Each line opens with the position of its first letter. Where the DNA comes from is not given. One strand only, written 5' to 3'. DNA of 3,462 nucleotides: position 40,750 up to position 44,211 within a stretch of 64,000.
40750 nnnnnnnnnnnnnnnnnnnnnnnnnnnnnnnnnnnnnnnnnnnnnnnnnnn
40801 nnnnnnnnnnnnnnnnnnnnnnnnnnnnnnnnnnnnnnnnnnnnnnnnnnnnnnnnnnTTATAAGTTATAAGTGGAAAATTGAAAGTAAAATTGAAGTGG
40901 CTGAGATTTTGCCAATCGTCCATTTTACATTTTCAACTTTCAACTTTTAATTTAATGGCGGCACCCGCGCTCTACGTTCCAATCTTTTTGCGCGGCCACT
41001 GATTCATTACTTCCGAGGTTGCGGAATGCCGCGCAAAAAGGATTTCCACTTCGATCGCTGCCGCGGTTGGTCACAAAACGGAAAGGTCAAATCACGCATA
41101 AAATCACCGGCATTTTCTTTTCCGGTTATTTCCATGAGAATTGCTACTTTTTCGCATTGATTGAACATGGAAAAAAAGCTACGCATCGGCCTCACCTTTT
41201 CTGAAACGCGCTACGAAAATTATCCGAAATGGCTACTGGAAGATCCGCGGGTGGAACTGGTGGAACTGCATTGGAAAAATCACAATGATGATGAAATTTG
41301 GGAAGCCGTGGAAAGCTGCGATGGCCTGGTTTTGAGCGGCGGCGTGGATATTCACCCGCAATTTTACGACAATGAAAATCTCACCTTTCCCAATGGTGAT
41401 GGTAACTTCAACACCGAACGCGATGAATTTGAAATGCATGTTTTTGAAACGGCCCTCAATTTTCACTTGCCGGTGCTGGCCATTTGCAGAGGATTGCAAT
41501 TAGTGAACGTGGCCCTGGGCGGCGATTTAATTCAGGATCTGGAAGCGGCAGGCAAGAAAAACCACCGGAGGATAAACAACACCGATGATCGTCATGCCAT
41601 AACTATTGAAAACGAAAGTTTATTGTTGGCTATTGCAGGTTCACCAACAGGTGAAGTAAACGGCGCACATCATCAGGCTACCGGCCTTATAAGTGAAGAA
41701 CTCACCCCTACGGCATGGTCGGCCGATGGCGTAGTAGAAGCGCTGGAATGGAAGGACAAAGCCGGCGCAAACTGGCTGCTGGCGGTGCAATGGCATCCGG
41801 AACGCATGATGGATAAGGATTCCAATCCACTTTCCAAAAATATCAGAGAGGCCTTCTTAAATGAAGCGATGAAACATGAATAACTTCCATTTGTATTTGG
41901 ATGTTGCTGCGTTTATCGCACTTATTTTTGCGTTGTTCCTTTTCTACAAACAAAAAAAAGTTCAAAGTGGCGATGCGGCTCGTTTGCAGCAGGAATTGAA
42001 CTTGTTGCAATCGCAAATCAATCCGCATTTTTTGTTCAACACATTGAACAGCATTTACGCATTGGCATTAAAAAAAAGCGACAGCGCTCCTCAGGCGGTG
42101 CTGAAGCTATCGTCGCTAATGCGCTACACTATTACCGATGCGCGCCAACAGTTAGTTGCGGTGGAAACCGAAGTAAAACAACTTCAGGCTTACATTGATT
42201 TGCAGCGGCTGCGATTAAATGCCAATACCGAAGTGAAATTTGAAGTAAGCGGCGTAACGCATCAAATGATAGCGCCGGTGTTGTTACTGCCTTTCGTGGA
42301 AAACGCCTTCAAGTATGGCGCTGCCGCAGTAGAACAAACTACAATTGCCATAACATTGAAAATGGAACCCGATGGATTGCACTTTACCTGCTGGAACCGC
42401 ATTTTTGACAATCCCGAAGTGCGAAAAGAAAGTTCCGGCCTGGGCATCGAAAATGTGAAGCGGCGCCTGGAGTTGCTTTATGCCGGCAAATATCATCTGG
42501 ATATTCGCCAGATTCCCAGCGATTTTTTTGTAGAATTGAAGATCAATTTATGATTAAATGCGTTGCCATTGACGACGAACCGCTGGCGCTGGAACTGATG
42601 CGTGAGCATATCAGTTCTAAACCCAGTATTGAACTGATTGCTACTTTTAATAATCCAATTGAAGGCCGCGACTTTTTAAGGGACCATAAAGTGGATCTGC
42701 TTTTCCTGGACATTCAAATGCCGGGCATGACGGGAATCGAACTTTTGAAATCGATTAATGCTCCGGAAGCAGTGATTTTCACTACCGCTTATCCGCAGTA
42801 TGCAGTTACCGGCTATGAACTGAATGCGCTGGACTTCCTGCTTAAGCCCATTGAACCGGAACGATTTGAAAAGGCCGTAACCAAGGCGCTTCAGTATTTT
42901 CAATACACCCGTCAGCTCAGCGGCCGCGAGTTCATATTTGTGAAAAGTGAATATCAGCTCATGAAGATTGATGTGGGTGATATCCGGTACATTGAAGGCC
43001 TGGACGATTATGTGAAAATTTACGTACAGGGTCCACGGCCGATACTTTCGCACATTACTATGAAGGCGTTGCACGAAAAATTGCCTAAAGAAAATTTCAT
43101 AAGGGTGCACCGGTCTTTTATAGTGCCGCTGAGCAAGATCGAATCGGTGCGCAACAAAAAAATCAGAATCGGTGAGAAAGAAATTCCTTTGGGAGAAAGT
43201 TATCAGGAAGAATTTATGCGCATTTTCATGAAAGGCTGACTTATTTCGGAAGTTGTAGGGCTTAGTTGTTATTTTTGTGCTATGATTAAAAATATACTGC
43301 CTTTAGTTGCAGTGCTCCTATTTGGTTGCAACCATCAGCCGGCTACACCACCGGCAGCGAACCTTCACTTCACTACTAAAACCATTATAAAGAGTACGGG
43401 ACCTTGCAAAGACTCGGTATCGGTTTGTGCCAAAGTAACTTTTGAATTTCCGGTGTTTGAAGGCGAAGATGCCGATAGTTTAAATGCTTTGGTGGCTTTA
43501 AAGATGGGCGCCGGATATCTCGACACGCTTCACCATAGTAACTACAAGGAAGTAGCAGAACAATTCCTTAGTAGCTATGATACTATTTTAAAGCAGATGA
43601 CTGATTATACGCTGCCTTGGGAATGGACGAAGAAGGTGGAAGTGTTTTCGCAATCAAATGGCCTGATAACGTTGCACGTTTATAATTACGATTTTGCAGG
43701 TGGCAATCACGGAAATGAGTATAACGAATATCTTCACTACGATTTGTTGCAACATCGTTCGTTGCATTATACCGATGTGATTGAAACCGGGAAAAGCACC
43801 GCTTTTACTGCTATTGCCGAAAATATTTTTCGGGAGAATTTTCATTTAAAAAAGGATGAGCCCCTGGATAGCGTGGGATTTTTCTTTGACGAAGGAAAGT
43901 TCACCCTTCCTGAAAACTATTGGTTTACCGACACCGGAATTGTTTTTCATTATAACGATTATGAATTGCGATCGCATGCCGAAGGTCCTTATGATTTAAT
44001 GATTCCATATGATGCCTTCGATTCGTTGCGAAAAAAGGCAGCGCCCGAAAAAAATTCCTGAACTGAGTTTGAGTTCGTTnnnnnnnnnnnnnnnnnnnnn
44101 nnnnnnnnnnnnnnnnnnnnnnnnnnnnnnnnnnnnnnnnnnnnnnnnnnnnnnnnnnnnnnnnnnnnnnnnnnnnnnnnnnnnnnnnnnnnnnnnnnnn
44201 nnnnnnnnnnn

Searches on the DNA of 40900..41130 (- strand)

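Call 10: search_rna_families(source=window, start=40900, end=41130, threshold=evalue, max_evalue=10, show_alignments=3)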
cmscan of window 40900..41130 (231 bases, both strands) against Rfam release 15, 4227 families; matches with E-value up to 10: 7.
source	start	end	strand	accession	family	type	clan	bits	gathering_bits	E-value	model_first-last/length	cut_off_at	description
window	40959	41066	-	RF01705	Flavo-1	Gene; sRNA;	-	52.5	42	6e-11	1-76/76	no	Flavo-1 RNA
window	40978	41046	+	RF00486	mir-129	Gene; miRNA;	-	20.5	48.6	0.063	1-75/75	no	mir-129 microRNA precursor family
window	40983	41042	-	RF03654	MIR4239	Gene; miRNA;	-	18.3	100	0.24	1-120/120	no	MIR4239 microRNA precursor family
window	40976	41049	-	RF03816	MIR6297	Gene; miRNA;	-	14.4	114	5.1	1-107/107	no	MIR6297 microRNA precursor family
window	40981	41043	+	RF04011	mir-8515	Gene; miRNA;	-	13.6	100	6.3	1-92/92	no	mir-8515 microRNA precursor family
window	41010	41119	+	RF00505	RydC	Gene; sRNA;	-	13.4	48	6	1-64/64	no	RydC RNA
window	40958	41064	+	RF02762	C1_109596F_thermometer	Cis-reg; thermoregulator;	-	6.8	125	9.4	149-227/227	no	C1_109596F 5' UTR thermometer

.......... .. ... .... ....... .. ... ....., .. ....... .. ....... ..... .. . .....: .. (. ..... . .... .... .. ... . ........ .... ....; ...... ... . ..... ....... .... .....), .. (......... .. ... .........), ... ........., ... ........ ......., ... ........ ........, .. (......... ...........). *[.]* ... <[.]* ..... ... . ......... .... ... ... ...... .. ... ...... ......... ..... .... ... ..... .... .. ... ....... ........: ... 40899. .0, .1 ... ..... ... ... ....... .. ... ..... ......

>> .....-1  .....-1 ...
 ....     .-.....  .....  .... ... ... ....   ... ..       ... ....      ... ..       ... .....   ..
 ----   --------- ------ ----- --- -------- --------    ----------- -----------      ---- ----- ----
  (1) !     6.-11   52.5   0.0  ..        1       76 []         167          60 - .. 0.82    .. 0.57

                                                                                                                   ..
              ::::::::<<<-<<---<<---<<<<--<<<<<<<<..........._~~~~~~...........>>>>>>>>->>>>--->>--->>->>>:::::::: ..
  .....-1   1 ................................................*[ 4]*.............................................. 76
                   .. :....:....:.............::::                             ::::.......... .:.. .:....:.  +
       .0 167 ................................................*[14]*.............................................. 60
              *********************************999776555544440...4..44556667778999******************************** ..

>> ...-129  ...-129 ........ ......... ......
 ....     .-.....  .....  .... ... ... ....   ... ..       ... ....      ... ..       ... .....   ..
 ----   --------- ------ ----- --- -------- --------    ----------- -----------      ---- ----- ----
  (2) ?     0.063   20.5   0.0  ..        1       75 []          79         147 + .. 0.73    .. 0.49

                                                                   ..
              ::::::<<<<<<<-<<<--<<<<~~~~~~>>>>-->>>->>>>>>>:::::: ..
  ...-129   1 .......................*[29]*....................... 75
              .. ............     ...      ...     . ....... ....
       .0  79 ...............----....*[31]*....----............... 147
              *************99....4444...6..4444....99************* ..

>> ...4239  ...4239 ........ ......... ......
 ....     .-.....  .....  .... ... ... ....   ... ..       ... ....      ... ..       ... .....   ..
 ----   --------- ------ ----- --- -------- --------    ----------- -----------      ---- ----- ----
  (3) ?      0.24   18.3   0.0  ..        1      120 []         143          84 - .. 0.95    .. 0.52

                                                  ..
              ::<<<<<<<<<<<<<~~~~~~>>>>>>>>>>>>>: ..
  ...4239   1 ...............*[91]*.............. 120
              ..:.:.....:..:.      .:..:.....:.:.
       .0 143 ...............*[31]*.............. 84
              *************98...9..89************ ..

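Call 57: search_dna_similar(query=window:40948-41070:-, collection=plasmids, mode=distant, max_evalue=0.01, max_rows=20)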
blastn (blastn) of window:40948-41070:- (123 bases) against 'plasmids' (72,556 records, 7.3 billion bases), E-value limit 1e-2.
No match.

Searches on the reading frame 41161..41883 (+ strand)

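Call 22: search_protein_families(library=pfam, proteins=[window:41161-41883:+])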
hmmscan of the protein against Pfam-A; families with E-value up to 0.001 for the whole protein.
window:41161-41883:+ (240 aa): 2 families
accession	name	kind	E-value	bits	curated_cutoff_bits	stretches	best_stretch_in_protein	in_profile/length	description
PF07722.19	Peptidase_C26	-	4.5e-47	161.1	20.5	1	40-214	46-219/219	Peptidase C26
PF00117.34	GATase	-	9.6e-14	51.9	22.8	1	34-225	24-184/190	Glutamine amidotransferase class-I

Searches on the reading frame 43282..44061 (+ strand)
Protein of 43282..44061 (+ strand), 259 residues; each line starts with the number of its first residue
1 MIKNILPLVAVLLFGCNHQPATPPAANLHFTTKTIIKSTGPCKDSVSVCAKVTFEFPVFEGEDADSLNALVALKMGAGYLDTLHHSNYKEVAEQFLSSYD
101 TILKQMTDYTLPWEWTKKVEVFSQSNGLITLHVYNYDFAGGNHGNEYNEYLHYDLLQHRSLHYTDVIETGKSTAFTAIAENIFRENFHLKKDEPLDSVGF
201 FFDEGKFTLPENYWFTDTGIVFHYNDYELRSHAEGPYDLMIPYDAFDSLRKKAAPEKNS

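Call 21: find_encoding_contigs(protein=window:43282-44061:+, flank=10000, max_places=6)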
Protein window:43282-44061:+ (259 aa): no gene with exactly this product is on record in the collection.

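Call 22: search_protein_families(library=pfam, proteins=[window:43282-44061:+])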
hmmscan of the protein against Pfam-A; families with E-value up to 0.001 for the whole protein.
window:43282-44061:+ (259 aa): 2 families
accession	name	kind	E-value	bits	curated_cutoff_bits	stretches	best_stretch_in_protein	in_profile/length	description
PF11738.13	DUF3298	-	4.8e-13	50.3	24.1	1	165-244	2-84/84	Protein of unknown function (DUF3298)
PF13739.11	PdaC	-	2.1e-08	35.6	29.1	1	48-145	6-94/95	Deacetylase PdaC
